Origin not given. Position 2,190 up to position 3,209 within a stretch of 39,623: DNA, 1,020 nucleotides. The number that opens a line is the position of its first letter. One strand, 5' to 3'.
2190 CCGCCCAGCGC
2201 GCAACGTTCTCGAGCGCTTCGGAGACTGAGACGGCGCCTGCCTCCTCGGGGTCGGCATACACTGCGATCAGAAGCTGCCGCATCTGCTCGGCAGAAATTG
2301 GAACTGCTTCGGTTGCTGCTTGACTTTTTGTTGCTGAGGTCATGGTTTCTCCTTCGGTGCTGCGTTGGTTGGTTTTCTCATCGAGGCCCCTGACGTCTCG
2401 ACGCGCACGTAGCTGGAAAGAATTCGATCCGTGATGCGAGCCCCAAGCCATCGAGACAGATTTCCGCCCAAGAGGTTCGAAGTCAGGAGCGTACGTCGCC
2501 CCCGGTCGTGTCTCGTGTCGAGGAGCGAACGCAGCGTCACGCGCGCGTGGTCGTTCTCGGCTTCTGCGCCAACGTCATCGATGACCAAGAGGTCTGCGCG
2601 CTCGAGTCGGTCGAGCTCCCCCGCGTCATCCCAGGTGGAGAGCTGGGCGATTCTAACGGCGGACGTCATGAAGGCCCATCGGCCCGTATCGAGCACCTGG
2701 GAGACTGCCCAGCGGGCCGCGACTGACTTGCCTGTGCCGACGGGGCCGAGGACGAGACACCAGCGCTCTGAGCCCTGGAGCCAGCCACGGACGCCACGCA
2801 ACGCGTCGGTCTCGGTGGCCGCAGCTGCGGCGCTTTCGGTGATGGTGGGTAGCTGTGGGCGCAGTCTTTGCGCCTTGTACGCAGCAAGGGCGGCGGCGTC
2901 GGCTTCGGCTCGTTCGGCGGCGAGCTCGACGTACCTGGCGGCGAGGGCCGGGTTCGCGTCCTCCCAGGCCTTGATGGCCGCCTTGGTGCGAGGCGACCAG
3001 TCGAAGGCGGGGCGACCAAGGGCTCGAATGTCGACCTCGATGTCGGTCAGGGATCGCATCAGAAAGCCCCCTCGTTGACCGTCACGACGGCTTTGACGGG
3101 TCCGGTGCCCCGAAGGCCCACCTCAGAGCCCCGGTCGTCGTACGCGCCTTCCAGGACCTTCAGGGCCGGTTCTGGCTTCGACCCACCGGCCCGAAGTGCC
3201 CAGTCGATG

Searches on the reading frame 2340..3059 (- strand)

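Call 35: search_protein_families(library=pfam, proteins=[window:2340-3059:-], max_evalue=0.01)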
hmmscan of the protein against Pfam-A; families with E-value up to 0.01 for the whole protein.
window:2340-3059:- (239 aa): 3 families
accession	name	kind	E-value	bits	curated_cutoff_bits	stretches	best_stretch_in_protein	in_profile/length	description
PF01695.23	IstB_IS21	-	3.6e-09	36.9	24.1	1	101-231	95-234/238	IstB-like ATP binding protein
PF25199.1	nSTAND_NTPase5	-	1.7e-05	25.1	34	1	67-165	8-107/145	Novel STAND NTPase 5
PF20720.3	nSTAND3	-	0.0091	16.1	27.2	0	97-163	16-74/155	Novel STAND NTPase 3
